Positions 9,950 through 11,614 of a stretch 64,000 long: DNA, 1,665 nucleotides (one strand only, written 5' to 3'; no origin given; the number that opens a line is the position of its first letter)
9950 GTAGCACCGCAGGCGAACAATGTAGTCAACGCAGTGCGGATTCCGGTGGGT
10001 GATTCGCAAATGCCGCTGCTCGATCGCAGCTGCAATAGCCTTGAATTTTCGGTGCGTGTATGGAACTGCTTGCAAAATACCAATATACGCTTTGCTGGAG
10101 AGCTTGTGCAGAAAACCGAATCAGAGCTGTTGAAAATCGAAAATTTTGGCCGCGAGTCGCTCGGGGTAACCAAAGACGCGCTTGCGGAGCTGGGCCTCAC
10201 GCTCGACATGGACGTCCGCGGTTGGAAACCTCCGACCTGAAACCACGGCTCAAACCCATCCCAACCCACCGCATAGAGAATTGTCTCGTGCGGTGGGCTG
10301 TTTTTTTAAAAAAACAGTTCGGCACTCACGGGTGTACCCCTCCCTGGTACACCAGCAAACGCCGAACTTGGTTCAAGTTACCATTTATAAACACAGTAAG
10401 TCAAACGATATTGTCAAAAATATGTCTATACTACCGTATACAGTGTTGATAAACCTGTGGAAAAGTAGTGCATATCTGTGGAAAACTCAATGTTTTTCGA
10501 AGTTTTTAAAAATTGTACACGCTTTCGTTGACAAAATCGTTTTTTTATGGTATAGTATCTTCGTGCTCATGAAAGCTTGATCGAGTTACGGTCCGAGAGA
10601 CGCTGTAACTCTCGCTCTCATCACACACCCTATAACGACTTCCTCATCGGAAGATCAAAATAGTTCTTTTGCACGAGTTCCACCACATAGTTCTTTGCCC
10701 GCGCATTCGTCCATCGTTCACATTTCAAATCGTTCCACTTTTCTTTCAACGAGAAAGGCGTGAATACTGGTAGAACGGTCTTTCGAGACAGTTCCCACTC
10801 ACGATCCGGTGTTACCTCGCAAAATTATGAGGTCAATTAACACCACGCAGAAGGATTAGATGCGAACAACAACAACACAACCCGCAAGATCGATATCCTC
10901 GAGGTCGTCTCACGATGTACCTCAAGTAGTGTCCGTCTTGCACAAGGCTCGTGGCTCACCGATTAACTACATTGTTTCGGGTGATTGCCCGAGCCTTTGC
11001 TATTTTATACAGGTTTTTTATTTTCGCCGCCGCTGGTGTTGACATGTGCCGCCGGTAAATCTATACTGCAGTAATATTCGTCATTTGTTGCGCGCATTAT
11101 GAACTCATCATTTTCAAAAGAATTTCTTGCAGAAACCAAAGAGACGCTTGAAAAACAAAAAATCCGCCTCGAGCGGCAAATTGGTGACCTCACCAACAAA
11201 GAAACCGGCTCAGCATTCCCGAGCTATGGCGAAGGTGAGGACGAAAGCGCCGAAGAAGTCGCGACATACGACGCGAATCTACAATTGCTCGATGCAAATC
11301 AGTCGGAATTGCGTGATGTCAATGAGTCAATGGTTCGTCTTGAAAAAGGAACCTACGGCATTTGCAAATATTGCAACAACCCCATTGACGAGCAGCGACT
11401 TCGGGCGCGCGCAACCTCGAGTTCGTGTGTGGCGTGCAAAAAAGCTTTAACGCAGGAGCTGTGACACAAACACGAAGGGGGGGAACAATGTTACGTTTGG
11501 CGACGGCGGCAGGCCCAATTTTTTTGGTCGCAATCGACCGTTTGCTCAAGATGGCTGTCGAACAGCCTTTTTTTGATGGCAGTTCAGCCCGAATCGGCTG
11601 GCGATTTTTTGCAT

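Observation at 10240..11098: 860-bp ORF-free region with consensus promoter, structured transcript and DnaA-box-like repeats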

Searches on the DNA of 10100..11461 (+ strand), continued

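Call 86: search_with_rna_model(model_id=R2, sources=[L024, L070, L072, L040, L028, L033, L078, L068, L084, L043, L048, L083, L077, L064, L074], max_evalue=10, filters=off, show_alignments=3)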
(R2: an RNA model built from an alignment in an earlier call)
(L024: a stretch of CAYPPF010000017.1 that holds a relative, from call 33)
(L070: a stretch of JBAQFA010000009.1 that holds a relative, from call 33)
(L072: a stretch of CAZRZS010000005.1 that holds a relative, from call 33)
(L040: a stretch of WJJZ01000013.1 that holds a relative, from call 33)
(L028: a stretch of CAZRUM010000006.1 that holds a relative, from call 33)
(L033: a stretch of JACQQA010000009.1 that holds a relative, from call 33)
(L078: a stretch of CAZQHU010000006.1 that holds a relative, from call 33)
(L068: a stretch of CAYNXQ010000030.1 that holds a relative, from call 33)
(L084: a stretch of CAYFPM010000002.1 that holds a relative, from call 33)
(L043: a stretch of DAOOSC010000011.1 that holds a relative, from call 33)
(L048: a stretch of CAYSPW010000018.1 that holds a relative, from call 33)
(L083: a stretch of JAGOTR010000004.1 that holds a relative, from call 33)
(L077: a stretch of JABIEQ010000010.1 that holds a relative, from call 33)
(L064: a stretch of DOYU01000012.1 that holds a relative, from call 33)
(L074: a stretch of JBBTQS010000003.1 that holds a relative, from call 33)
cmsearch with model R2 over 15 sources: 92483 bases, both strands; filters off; matches with E-value up to 10: 14.
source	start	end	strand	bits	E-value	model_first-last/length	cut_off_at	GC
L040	2419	2487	+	12.9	0.63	1-102/102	no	0.29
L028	394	495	+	12.4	0.8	1-102/102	no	0.34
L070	6139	6215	+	10.2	2.6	1-102/102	no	0.29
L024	3466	3545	+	8.9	4.9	1-102/102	no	0.21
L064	319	417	-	8.8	5.2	1-102/102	no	0.43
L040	2761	2786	+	8.8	5.3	12-37/102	no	0.5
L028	5797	5877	-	8.5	6.1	1-102/102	no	0.38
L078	5038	5104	-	8.5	6.1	1-102/102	no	0.49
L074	1755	1814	-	8.2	7.2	1-102/102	no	0.47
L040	3311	3392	+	8.1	7.6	1-102/102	no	0.39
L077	4404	4486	+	7.9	8.5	1-102/102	no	0.3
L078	2342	2425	+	7.7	9.2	1-102/102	no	0.27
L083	1436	1506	+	7.7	9.3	1-102/102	no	0.35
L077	3388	3498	+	7.7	9.4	1-102/102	no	0.35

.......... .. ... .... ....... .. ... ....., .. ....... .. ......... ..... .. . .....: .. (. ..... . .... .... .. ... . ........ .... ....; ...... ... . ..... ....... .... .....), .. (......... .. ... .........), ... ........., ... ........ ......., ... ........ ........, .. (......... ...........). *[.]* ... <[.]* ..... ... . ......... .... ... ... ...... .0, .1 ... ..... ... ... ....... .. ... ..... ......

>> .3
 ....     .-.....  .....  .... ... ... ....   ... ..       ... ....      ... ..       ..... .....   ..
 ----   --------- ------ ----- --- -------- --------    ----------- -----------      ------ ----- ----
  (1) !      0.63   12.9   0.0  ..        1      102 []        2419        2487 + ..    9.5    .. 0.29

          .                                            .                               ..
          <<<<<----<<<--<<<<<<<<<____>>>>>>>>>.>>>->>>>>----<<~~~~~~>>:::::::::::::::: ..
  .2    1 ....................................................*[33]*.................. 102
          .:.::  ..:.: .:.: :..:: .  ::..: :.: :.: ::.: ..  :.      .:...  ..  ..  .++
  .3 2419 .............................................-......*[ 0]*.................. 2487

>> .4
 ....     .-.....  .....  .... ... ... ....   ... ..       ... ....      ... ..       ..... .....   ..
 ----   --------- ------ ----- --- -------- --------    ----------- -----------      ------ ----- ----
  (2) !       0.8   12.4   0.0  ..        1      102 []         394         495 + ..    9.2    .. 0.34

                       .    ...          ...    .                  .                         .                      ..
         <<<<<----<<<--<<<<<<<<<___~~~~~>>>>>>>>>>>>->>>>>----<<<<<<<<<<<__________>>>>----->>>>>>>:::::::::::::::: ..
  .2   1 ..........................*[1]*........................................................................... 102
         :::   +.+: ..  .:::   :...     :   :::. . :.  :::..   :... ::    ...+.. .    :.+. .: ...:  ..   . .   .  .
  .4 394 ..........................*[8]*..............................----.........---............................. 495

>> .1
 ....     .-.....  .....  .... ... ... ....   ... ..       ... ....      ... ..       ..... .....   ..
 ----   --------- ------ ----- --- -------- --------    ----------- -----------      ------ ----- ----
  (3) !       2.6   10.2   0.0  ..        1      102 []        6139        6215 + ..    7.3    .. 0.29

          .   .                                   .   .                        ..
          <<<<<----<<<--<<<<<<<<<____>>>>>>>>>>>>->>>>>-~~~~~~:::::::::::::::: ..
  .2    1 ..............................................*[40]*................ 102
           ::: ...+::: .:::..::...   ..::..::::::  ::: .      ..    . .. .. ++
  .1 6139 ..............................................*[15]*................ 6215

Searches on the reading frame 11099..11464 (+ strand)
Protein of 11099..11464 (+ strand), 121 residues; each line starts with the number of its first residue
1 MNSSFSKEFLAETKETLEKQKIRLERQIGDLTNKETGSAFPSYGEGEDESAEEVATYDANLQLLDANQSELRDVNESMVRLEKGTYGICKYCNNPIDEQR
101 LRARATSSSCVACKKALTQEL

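Call 12: find_encoding_contigs(protein=window:11099-11464:+, flank=6000, max_places=10)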
Protein window:11099-11464:+ (121 aa): 3 contigs read that carry it; 3 places shown.
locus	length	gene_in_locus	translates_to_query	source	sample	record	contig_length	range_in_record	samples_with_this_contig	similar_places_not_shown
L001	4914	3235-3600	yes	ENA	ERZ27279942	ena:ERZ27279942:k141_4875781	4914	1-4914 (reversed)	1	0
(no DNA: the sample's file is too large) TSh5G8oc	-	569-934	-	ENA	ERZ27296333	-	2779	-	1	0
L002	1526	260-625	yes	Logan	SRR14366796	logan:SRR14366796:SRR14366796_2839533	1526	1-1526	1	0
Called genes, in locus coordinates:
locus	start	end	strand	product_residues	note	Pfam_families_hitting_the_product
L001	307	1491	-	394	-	PF01170:UPF0020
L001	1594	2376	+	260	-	PF03118:RNA_pol_A_CTD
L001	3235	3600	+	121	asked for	PF01258:zf-dskA_traR (weak)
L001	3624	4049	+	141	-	PF01252:Peptidase_A8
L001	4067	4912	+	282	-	?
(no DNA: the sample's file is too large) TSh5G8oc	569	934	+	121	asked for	PF01258:zf-dskA_traR (weak)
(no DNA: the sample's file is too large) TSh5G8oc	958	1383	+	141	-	PF01252:Peptidase_A8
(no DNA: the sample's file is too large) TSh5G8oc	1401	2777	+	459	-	?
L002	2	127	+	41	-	?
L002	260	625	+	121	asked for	PF01258:zf-dskA_traR (weak)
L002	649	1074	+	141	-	PF01252:Peptidase_A8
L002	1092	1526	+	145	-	?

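Call 16: find_homologous_proteins(query=window:11099-11461:+, max_evalue=0.00001)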
Query window:11099-11461:+ (121 aa): 226 proteins with E <= 0.00001 among 240 candidates; the best 120 are listed.
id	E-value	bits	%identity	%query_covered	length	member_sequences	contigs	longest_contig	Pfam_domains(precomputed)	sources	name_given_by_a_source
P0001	1.4e-71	255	100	100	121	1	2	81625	PF01258.24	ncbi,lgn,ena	-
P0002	1.3e-62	226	88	100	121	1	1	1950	PF01258.24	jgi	jgi:DnaK suppressor protein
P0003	1.0e-61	224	89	100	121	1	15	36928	PF01258.24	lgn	-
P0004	1.9e-60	219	87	100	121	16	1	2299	PF01258.24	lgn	-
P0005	4.4e-58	212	82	100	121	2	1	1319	PF01258.24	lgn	-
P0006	6.4e-58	211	83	100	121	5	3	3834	PF01258.24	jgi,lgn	-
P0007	1.5e-57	210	83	100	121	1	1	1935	PF01258.24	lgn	-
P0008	2.1e-56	206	81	100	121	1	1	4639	PF01258.24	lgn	-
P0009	1.1e-55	204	79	100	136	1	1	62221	PF01258.24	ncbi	-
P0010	2.5e-55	203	81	100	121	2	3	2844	PF01258.24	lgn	-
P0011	3.8e-55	202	80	100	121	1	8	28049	PF01258.24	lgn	-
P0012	2.9e-54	200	79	100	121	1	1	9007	PF01258.24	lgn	-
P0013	3.0e-54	200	79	100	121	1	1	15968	PF01258.24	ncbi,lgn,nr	ncbi:MAG: TraR/DksA C4-type zinc finger protein [Candidatus Magasanikbacteria bacterium]|nr:TraR/Dks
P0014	2.2e-52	194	75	100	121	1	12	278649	PF01258.24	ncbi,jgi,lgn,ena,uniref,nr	ncbi:MAG: hypothetical protein A2848_03180 [Candidatus Magasanikbacteria bacterium RIFCSPHIGHO2_01_F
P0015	3.7e-51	190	72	99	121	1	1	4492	PF01258.24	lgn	-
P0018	4.2e-50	186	72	99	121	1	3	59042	PF01258.24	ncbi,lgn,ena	-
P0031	2.6e-35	139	57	100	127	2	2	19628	PF01258.24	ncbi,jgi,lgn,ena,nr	ncbi:MAG: molecular chaperone DnaK [Candidatus Magasanikbacteria bacterium]|nr:molecular chaperone D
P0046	3.2e-30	122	49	98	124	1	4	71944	PF01258.24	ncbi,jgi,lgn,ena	-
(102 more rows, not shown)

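Call 18: find_encoding_contigs(protein=P0003, flank=5000, max_places=2)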
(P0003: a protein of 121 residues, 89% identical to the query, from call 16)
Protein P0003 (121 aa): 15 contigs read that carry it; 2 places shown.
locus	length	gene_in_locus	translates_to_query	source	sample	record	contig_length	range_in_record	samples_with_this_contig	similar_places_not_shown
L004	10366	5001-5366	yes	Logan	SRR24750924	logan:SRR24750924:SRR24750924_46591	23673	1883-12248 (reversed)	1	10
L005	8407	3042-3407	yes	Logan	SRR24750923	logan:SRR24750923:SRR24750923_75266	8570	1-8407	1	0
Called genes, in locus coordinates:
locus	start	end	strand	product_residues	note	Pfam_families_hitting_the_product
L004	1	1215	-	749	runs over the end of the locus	PF01138:RNase_PH, PF03725:RNase_PH_C, PF01138:RNase_PH, PF00013:KH_1, PF00575:S1, PF24685:OB_RRP5_4th (faint)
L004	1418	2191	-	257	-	PF01936:NYN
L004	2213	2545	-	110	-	PF00312:Ribosomal_S15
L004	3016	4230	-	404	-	PF13847:Methyltransf_31 (faint), PF01170:UPF0020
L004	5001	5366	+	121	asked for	PF01258:zf-dskA_traR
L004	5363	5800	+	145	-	PF01252:Peptidase_A8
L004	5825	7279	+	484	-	PF13541:ChlI, PF00493:MCM (faint), PF01078:Mg_chelatase, PF07728:AAA_5, PF13335:Mg_chelatase_C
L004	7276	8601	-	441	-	PF23446:LysM1_NFP_LYK (faint), PF01476:LysM, PF23473:LysM3_LYK4_5 (faint), PF01476:LysM, PF01551:Peptidase_M23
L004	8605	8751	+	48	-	-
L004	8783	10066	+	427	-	-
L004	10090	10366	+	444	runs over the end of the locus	PF05697:Trigger_N, PF05698:Trigger_C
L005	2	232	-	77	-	?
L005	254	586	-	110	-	PF00312:Ribosomal_S15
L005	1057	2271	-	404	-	PF13847:Methyltransf_31 (faint), PF01170:UPF0020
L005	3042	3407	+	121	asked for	PF01258:zf-dskA_traR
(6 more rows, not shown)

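Call 19: find_encoding_contigs(protein=P0009, flank=5000, max_places=2)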
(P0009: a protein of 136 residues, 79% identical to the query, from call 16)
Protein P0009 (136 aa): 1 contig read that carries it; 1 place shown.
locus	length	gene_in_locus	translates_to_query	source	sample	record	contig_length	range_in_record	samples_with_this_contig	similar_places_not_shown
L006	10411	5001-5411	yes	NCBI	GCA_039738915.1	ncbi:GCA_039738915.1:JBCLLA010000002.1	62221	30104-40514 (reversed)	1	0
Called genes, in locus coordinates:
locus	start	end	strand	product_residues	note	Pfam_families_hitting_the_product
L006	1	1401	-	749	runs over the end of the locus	PF01138:RNase_PH, PF03725:RNase_PH_C, PF24685:OB_RRP5_4th (faint), PF01138:RNase_PH, PF00013:KH_1, PF00575:S1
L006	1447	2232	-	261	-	PF01936:NYN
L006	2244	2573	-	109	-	PF00312:Ribosomal_S15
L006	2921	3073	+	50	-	-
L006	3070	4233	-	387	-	PF01555:N6_N4_Mtase (faint), PF01170:UPF0020, PF08241:Methyltransf_11 (faint), PF13847:Methyltransf_31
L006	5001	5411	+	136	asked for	PF01258:zf-dskA_traR (weak)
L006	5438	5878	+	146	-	PF01252:Peptidase_A8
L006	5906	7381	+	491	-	PF13541:ChlI, PF00158:Sigma54_activat (faint), PF01078:Mg_chelatase, PF00004:AAA (faint), PF07728:AAA_5 (faint), PF13401:AAA_22 (weak), PF00493:MCM (weak), PF13335:Mg_chelatase_C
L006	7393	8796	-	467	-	PF01476:LysM, PF23446:LysM1_NFP_LYK (faint), PF23473:LysM3_LYK4_5 (faint), PF01476:LysM, PF01551:Peptidase_M23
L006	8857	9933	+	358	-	-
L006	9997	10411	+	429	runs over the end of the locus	PF05697:Trigger_N, PF05698:Trigger_C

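Call 20: find_encoding_contigs(protein=P0014, flank=5000, max_places=2)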
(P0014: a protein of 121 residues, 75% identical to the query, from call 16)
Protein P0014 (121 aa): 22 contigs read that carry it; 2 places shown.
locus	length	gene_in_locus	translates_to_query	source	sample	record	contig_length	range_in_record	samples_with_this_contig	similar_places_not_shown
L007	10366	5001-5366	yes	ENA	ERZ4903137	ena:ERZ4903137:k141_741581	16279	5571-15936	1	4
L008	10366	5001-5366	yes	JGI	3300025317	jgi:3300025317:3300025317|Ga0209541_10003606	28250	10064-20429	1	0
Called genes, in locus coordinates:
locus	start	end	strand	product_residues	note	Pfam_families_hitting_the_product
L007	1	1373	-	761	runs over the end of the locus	PF01138:RNase_PH, PF03725:RNase_PH_C, PF01138:RNase_PH, PF00013:KH_1, PF00575:S1, PF24685:OB_RRP5_4th (faint)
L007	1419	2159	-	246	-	PF01936:NYN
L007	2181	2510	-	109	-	PF00312:Ribosomal_S15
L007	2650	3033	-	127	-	PF13473:Cupredoxin_1, PF00116:COX2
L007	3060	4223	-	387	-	PF01170:UPF0020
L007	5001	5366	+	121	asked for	PF01258:zf-dskA_traR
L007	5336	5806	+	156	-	PF01252:Peptidase_A8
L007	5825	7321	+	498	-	PF05362:Lon_C, PF13541:ChlI, PF01078:Mg_chelatase, PF00004:AAA (faint), PF07728:AAA_5 (faint), PF00493:MCM (weak), PF13335:Mg_chelatase_C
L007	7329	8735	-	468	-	PF23446:LysM1_NFP_LYK (faint), PF23473:LysM3_LYK4_5 (faint), PF01476:LysM, PF01551:Peptidase_M23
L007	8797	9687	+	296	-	-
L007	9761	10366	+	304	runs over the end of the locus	PF05697:Trigger_N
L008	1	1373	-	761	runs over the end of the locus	PF01138:RNase_PH, PF03725:RNase_PH_C, PF01138:RNase_PH, PF00013:KH_1, PF00575:S1, PF24685:OB_RRP5_4th (faint)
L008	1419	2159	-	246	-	PF01936:NYN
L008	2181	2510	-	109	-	PF00312:Ribosomal_S15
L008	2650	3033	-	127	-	PF13473:Cupredoxin_1, PF00116:COX2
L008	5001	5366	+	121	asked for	PF01258:zf-dskA_traR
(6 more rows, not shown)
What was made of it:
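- Genes diverge around it in close relatives: the UPF0020-S15-PNPase block on the minus strand, dksA-lspA-comM on the plus strand (calls 18-20).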

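Call 23: find_encoding_contigs(protein=P0018, flank=5000, max_places=1)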
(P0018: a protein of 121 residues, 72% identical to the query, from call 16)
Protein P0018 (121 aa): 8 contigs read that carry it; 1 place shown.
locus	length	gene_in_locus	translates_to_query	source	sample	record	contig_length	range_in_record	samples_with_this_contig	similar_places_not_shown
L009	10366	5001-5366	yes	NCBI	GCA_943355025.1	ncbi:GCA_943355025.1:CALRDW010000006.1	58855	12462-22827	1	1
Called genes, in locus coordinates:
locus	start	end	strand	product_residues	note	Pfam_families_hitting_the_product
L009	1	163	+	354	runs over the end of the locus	PF01926:MMR_HSR1, PF02421:FeoB_N, PF06071:YchF-GTPase_C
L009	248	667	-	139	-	-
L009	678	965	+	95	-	-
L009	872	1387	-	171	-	PF18967:PycTM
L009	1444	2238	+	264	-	-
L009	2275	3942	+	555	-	PF01565:FAD_binding_4, PF02913:FAD-oxidase_C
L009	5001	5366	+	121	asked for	PF01258:zf-dskA_traR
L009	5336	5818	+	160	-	PF01252:Peptidase_A8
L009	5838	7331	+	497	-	PF05362:Lon_C, PF13541:ChlI, PF00158:Sigma54_activat (faint), PF00493:MCM (weak), PF01078:Mg_chelatase, PF07728:AAA_5, PF13335:Mg_chelatase_C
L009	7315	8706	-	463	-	PF01476:LysM, PF23473:LysM3_LYK4_5 (faint), PF01476:LysM (weak), PF23446:LysM1_NFP_LYK (weak), PF01551:Peptidase_M23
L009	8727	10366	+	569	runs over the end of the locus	PF13231:PMT_2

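Call 24: find_encoding_contigs(protein=P0031, flank=5000, max_places=1)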
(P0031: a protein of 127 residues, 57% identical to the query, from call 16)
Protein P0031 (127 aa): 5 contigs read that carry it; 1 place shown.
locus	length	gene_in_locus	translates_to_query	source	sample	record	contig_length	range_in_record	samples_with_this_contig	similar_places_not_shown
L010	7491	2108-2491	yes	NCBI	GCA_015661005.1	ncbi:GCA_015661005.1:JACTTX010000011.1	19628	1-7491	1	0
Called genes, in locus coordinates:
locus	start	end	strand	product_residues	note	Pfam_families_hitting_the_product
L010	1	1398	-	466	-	?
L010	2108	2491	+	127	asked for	PF01258:zf-dskA_traR (faint)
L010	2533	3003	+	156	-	PF01252:Peptidase_A8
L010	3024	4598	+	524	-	PF07728:AAA_5 (faint), PF13541:ChlI, PF01078:Mg_chelatase, PF00158:Sigma54_activat (faint), PF13335:Mg_chelatase_C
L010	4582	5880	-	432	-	PF01476:LysM, PF23473:LysM3_LYK4_5 (weak), PF01551:Peptidase_M23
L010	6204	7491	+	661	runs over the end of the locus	PF03030:H_PPase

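Call 25: find_encoding_contigs(protein=P0046, flank=5000, max_places=1)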
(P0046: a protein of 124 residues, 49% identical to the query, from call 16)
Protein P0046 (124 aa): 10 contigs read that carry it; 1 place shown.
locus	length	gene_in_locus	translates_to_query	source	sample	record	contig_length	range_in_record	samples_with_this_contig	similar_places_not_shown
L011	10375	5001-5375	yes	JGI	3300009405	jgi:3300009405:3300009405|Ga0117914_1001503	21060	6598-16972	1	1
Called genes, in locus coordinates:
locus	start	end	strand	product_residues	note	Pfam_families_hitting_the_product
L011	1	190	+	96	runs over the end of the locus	-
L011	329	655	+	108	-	PF00312:Ribosomal_S15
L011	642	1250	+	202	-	PF01936:NYN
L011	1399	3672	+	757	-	PF01138:RNase_PH, PF03725:RNase_PH_C, PF03726:PNPase (weak), PF01138:RNase_PH, PF00013:KH_1, PF00575:S1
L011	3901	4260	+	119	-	-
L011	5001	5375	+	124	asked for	PF01258:zf-dskA_traR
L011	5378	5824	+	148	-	PF01252:Peptidase_A8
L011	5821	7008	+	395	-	PF01170:UPF0020, PF13847:Methyltransf_31 (weak)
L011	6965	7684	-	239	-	PF01988:VIT1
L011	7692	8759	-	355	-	PF01926:MMR_HSR1, PF02421:FeoB_N, PF06071:YchF-GTPase_C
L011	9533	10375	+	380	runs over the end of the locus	PF02646:RmuC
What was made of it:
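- Gene orientation around the module is not divergent in L011 (call 25).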

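Call 30: search_protein_families(library=pfam, proteins=[window:11099-11464:+])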
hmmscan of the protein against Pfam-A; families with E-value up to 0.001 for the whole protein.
window:11099-11464:+ (121 aa): 1 family
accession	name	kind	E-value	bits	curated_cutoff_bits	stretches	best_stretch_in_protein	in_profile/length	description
PF01258.23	zf-dskA_traR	-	2.1e-07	31.2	24.9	1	84-116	1-33/36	Prokaryotic dksA/traR C4-type zinc finger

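Call 33: find_related_loci(query=A3, collection=genome_contigs, flank=3000)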
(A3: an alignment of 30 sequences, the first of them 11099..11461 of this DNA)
Query A3 (121 aa) in genome_contigs; peptide patterns used: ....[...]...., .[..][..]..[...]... (x = any residue, [..] = any of these).
599 stretches matched a pattern (row limit reached: there are more); 549 encode a relative of the query (tblastn E <= 1e-3); the best 80 are kept; 80 distinct loci.
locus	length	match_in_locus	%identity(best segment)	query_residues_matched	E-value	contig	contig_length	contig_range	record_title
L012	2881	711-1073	85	1-121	5e-68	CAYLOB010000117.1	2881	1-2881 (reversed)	MAG TPA_asm: uncultured Candidatus Saccharibacteria bacterium isolate SRP286056_co3_393 genome assembly, contig: NODE_61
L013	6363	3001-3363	85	1-121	2e-67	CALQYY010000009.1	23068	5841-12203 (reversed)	MAG: Candidatus Magasanikbacteria bacterium isolate MiH-14oct19-207 genome assembly, contig: MiH-14oct19-C4336, whole ge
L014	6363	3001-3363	79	1-121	4e-61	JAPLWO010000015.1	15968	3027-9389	MAG: Candidatus Magasanikiibacteriota bacterium isolate LacPavin_0920_WC57_MAG_45_8 LacPavin_0920_WC57_scaffold_1069340,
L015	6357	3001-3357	67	3-121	2e-52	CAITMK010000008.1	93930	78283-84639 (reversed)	MAG: Candidatus Magasanikbacteria bacterium isolate MJ-time_bin-6444 genome assembly, contig: bin-6444:08/15, whole geno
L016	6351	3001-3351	67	3-121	3e-52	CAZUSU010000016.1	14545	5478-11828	MAG TPA_asm: uncultured Gammaproteobacteria bacterium isolate binchicken_co203_643 genome assembly, contig: k141_1236125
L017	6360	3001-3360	72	1-120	6e-50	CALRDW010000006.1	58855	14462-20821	MAG: Candidatus Magasanikbacteria bacterium isolate Mag-100m-18 genome assembly, contig: Mag-100m-c46, whole genome shot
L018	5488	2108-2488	57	1-121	6e-43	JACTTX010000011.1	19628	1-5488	MAG: Candidatus Magasanikiibacteriota bacterium isolate B4_bin.18 scaffold_351, whole genome shotgun sequence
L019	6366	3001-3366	56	3-120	4e-41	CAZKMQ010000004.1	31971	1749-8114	MAG TPA_asm: uncultured Gammaproteobacteria bacterium isolate SRP200020_co3_324 genome assembly, contig: NODE_1941_lengt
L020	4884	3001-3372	55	4-121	7e-39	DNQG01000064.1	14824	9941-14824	MAG TPA_asm: Candidatus Magasanikbacteria bacterium isolate UBA10197 contig_65362, whole genome shotgun sequence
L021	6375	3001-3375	53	1-120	2e-38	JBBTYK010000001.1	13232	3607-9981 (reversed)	MAG: Patescibacteria group bacterium isolate H43-bin002 H43_bin002_000000000001, whole genome shotgun sequence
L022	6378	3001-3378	55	1-120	2e-38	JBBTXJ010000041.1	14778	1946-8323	MAG: Patescibacteria group bacterium isolate H51-bin222_1 H51_bin222_1_000000000041, whole genome shotgun sequence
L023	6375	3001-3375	53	3-121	6e-38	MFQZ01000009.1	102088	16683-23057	MAG: Candidatus Magasanikbacteria bacterium RIFOXYC2_FULL_42_28 rifoxyc2_full_scaffold_62, whole genome shotgun sequence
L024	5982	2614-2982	54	4-120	9e-38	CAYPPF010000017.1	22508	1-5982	MAG TPA_asm: uncultured Gammaproteobacteria bacterium isolate SRP200020_co3_83 genome assembly, contig: NODE_3203_length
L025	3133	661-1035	54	3-121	3e-37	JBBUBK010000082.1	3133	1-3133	MAG: Patescibacteria group bacterium isolate H52-bin026_1 H52_bin026_1_000000000082, whole genome shotgun sequence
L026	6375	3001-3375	51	3-121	6e-37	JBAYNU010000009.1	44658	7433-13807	MAG: Candidatus Magasanikiibacteriota bacterium isolate SO_2016_LW1_72 scaffold00568_LW64-88_2016, whole genome shotgun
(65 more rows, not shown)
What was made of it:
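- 11099..11464 (+): DksA/TraR-family zinc-finger gene, followed by lspA. It is the conserved downstream neighbour of the RNA. Synteny in calls 12, 18-20, 23-25 and 33.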
